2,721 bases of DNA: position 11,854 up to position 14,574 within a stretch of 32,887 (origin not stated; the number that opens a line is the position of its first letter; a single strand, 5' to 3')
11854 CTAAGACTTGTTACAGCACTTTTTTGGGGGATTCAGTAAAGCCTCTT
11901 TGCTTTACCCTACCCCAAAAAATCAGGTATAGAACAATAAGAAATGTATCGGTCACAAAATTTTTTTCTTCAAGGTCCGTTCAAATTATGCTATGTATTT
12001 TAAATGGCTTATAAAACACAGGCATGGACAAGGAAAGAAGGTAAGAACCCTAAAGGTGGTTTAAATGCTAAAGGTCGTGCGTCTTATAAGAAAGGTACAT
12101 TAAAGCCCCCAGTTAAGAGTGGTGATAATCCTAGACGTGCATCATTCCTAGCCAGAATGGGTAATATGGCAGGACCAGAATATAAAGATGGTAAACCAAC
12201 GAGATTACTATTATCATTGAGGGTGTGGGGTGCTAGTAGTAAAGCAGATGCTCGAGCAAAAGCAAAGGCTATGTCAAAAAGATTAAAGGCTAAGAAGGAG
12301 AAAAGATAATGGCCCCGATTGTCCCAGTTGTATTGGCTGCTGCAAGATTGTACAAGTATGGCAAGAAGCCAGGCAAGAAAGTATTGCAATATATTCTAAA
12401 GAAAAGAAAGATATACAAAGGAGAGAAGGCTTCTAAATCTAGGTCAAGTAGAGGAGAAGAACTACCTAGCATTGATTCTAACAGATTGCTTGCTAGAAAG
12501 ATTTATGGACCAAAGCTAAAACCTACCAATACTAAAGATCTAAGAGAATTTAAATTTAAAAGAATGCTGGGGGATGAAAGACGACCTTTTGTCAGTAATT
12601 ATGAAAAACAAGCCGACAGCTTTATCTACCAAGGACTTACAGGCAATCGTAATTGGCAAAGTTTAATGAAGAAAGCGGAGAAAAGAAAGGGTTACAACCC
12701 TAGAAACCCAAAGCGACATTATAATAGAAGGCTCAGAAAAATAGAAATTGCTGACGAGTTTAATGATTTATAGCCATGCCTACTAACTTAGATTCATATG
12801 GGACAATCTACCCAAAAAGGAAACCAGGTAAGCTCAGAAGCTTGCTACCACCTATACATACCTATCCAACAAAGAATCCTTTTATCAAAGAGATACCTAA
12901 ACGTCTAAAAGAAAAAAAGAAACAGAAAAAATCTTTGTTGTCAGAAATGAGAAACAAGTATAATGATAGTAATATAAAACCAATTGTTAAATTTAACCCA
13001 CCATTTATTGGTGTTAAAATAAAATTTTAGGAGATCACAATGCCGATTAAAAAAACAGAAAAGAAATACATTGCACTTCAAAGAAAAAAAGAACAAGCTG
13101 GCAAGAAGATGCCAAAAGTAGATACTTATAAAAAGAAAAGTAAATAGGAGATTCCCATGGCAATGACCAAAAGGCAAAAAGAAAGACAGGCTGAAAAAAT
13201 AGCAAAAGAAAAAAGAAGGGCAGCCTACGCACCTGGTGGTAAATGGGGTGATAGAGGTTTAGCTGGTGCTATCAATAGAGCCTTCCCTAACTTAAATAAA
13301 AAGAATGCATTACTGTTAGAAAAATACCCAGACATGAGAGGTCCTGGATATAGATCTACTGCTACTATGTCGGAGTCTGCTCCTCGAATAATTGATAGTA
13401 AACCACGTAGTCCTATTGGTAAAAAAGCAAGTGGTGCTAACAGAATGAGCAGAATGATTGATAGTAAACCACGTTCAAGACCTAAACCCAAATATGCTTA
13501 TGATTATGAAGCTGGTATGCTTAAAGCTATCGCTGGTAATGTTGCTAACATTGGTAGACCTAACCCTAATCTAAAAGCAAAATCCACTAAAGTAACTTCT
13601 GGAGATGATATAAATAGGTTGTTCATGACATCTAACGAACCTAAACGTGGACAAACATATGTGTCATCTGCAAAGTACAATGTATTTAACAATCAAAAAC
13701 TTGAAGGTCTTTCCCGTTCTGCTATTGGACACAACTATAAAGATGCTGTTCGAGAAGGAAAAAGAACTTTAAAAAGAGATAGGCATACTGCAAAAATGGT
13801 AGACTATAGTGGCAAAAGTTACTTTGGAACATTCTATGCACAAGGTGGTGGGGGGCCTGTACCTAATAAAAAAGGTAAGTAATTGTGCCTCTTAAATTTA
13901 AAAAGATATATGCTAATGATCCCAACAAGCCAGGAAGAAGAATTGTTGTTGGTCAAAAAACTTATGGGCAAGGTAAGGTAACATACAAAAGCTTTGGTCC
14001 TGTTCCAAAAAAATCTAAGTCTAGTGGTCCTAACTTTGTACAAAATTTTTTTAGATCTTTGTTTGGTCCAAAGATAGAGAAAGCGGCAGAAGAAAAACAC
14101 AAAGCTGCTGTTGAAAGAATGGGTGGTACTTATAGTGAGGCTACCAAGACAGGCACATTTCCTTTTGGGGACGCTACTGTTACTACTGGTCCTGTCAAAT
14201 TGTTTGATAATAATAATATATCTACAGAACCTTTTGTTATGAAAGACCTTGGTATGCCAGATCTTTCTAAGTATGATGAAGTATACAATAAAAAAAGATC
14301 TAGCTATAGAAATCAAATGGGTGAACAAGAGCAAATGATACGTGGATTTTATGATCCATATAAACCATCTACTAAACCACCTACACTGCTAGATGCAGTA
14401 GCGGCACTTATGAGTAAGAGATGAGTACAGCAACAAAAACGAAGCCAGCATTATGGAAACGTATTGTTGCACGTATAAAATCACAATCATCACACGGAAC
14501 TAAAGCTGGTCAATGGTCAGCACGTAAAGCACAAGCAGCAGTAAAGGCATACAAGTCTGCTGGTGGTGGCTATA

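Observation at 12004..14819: Cassette of seven consecutive polycationic, low-complexity ORFs that splits terS from terL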

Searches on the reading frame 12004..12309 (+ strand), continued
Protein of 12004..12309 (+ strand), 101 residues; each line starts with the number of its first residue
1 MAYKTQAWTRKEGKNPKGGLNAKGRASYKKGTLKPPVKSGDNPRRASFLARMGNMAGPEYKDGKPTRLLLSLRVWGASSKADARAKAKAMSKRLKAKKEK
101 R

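Call 80: search_protein_families(library=pfam, proteins=[L091:2903-4234:+], max_evalue=0.1)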
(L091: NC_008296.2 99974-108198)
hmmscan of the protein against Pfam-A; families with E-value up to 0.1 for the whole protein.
L091:2903-4234:+ (443 aa): 1 family
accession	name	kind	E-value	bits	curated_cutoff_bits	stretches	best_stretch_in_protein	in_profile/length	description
PF19846.4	DUF6321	-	5.4e-21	75.4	28.5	1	374-441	2-72/72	Domain of unknown function (DUF6321)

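Call 101: get_annotated_region(hit=H44, flank=4000)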
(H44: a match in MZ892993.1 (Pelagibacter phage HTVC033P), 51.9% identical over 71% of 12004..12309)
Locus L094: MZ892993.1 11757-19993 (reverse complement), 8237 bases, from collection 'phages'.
description: Pelagibacter phage HTVC033P, complete genome.
organism: Pelagibacter phage HTVC033P (NCBI taxid 2873403)
taxonomy: Viruses; Duplodnaviria; Heunggongvirae; Uroviricota; Caudoviricetes
host: Candidatus Pelagibacter sp. HTCC1062; source: seawater; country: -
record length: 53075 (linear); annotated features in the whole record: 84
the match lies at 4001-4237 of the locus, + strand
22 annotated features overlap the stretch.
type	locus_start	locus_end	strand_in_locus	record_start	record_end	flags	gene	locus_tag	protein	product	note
CDS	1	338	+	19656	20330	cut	-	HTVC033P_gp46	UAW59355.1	hypothetical protein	-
CDS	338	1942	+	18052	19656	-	-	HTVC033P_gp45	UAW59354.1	putative carbohydrate binding domain containing protein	-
CDS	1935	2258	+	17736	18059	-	-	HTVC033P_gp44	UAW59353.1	hypothetical protein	-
CDS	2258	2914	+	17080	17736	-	-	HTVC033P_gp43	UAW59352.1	hypothetical protein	-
CDS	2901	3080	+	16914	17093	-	-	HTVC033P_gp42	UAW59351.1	hypothetical protein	-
CDS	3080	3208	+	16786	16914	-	-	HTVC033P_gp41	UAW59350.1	hypothetical protein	-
CDS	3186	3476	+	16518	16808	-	-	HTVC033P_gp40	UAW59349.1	hypothetical protein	-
CDS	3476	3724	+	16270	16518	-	-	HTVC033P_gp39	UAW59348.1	hypothetical protein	-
CDS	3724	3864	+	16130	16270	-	-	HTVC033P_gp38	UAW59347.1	hypothetical protein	-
CDS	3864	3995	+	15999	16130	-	-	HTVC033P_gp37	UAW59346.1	hypothetical protein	-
CDS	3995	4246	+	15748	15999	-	-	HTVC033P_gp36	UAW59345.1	hypothetical protein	-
CDS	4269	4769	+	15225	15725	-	-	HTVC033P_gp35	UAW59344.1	N-acetylmuramoyl-L-alanine amidase domain-containing protein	-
CDS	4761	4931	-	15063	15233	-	-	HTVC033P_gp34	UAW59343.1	hypothetical protein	-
CDS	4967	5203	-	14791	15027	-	-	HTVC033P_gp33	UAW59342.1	hypothetical protein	-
CDS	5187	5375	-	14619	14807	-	-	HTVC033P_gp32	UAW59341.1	hypothetical protein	-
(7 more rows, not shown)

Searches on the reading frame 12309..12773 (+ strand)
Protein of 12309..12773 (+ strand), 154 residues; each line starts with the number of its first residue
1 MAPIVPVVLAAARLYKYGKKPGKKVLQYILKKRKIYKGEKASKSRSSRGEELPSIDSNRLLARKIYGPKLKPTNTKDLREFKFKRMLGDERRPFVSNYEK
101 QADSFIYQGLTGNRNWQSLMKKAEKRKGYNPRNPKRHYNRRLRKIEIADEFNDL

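Call 4: search_protein_families(library=pfam, proteins=[window:12309-12773:+], max_evalue=1)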
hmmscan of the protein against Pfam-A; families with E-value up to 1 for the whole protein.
window:12309-12773:+ (154 aa): 0 families

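Call 5: search_protein_families(library=phrogs, proteins=[window:12309-12773:+], max_evalue=1)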
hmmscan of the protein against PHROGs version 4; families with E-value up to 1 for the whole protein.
window:12309-12773:+ (154 aa): 0 families

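Call 20: search_protein_families(library=ncbifam, proteins=[window:12309-12773:+], max_evalue=1)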
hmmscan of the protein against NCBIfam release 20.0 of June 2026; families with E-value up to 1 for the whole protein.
window:12309-12773:+ (154 aa): 0 families

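Call 58: find_related_loci(query=window:12309-12773:+, collection=viral_contigs, flank=5000)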
Query window:12309-12773:+ (154 aa) in viral_contigs; peptide patterns used: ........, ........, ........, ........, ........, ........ (x = any residue, [..] = any of these).
19 stretches matched a pattern, but none encodes a relative of the query by tblastn (E <= 1e-3).

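Call 59: find_encoding_contigs(protein=window:12309-12773:+, flank=6000, max_places=6)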
Protein window:12309-12773:+ (154 aa): 3 contigs read that carry it; 2 places shown.
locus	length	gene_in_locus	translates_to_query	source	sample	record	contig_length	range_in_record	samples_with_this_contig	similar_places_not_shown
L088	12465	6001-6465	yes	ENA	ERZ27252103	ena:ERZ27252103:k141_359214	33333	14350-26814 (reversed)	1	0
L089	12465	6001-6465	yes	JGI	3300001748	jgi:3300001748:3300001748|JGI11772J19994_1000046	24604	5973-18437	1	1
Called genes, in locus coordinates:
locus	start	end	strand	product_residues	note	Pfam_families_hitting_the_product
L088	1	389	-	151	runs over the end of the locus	PF01381:HTH_3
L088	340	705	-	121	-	-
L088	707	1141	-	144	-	-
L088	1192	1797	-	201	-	-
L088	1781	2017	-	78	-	-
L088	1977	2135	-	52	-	-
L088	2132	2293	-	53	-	-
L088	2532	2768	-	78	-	-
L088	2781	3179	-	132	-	-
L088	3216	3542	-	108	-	-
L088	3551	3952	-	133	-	PF11171:DUF2958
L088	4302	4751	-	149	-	-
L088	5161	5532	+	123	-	PF03592:Terminase_2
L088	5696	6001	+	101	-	PF19846:DUF6321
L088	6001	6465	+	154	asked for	-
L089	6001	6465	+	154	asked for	-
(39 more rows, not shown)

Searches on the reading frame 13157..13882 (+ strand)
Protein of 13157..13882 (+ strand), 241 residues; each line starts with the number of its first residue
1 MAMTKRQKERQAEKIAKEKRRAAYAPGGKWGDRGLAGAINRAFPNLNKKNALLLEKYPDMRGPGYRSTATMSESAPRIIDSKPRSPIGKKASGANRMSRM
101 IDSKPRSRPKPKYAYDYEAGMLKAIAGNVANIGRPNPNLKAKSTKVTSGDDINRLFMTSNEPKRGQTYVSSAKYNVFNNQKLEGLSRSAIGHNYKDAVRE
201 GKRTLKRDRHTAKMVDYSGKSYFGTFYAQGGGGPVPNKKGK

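Call 4: search_protein_families(library=pfam, proteins=[window:13157-13882:+], max_evalue=1)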
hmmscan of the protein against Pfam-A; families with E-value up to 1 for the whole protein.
window:13157-13882:+ (241 aa): 1 family
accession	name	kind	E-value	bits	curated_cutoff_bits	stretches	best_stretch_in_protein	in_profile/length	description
PF02336.21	Denso_VP4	-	0.15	11.9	27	1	112-175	161-224/299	Capsid protein VP4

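Call 5: search_protein_families(library=phrogs, proteins=[window:13157-13882:+], max_evalue=1)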
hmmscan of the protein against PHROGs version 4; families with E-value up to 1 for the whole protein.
window:13157-13882:+ (241 aa): 1 family
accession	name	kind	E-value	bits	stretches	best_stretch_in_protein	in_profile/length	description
phrog_31626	-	unknown function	0.76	11.3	1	162-203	10-51/54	-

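Call 19: find_homologous_proteins(query=window:13157-13882:+, max_evalue=0.01)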
Query window:13157-13882:+ (241 aa): 3 proteins with E <= 0.01 among 457 candidates.
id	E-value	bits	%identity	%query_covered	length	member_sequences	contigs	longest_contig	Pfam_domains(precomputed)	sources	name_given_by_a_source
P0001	5.9e-144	496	94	100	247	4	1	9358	-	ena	-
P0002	1.2e-143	495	95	100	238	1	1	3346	-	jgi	-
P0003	7.7e-135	466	88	100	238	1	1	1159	-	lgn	-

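Call 20: search_protein_families(library=ncbifam, proteins=[window:13157-13882:+], max_evalue=1)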
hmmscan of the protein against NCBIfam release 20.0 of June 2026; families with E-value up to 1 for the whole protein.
window:13157-13882:+ (241 aa): 0 families

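Call 21: find_encoding_contigs(protein=P0001, flank=10000, max_places=4)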
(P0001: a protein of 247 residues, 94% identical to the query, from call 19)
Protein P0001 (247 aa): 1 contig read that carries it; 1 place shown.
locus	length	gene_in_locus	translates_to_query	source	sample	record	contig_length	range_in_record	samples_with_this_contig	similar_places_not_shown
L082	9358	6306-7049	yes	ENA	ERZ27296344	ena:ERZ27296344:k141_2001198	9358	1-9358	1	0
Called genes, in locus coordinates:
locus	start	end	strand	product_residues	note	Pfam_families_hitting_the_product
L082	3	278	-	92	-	?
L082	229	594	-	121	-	-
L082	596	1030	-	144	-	-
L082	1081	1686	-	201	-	-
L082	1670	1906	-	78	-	-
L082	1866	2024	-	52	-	-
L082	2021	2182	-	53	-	-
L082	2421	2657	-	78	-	-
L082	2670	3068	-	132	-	-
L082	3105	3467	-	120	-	-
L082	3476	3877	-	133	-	PF11171:DUF2958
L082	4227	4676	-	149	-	-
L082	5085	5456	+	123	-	PF03592:Terminase_2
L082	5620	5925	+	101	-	PF19846:DUF6321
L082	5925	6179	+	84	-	-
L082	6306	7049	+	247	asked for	-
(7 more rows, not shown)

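Call 22: find_encoding_contigs(protein=P0002, flank=10000, max_places=4)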
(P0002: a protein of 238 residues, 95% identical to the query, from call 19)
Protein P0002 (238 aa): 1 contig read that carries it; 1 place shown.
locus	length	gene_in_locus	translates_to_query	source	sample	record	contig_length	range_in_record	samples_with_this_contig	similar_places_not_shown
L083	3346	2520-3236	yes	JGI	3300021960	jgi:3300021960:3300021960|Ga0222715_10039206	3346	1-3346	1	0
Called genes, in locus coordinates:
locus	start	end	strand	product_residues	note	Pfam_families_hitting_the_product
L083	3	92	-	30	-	?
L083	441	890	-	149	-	-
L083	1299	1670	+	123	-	PF03592:Terminase_2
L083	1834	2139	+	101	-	PF19846:DUF6321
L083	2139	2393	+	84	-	-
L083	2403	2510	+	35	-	-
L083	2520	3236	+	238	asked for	-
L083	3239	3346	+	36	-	?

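Call 23: find_encoding_contigs(protein=P0003, flank=10000, max_places=4)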
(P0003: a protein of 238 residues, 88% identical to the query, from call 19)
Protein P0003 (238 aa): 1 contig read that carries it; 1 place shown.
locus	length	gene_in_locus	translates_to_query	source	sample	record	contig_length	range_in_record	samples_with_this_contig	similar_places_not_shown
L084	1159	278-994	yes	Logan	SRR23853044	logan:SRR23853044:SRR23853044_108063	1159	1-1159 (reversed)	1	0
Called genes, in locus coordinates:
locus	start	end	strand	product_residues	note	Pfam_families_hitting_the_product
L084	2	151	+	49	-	?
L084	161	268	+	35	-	-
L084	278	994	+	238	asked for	-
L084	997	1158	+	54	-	?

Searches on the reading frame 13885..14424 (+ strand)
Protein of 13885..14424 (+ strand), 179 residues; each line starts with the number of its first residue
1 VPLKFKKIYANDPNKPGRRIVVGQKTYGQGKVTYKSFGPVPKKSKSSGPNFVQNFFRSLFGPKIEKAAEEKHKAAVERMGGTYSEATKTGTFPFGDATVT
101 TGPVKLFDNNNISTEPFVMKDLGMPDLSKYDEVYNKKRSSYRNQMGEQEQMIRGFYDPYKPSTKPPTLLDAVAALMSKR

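Call 4: search_protein_families(library=pfam, proteins=[window:13885-14424:+], max_evalue=1)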
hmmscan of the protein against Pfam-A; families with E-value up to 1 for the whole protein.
window:13885-14424:+ (179 aa): 0 families

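Call 5: search_protein_families(library=phrogs, proteins=[window:13885-14424:+], max_evalue=1)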
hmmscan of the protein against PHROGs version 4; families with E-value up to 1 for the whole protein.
window:13885-14424:+ (179 aa): 0 families

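Call 20: search_protein_families(library=ncbifam, proteins=[window:13885-14424:+], max_evalue=1)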
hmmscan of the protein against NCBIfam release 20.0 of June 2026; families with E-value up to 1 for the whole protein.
window:13885-14424:+ (179 aa): 0 families

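Call 27: search_protein_representatives(protein=window:13885-14424:+)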
Query: 179 residues. Proteins with E-value up to 0.001 (for the whole library): 3; up to 1e-10: 2; up to 1e-30: 1. The best 3 are listed.
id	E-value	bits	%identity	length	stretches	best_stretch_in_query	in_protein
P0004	4.1e-100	349.8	89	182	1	4-179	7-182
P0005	5.7e-13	66.1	37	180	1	1-176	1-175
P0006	2.3e-04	38.1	31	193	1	1-140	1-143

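Call 105: find_encoding_contigs(protein=P0005, flank=6000, max_places=3)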
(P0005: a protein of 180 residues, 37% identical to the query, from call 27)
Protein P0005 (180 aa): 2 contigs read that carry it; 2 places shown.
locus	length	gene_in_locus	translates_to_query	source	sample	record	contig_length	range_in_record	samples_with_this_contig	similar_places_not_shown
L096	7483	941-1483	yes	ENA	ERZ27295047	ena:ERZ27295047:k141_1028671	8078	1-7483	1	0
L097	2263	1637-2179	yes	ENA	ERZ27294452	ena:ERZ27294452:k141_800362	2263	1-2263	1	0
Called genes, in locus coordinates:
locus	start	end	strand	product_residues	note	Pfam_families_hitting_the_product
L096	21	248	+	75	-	-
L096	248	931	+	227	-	-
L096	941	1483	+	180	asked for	-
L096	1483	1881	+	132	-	-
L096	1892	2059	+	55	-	-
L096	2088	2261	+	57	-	-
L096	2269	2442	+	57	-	-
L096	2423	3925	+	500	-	-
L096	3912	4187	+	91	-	-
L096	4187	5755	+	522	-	PF12236:Head-tail_con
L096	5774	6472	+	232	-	PF00149:Metallophos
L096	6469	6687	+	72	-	PF11753:DUF3310 (weak)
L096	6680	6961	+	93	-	PF25181:Phage_Bbp19 (weak)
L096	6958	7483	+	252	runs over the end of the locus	PF05396:Phage_T7_Capsid (weak)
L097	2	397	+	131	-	?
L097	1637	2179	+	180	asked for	-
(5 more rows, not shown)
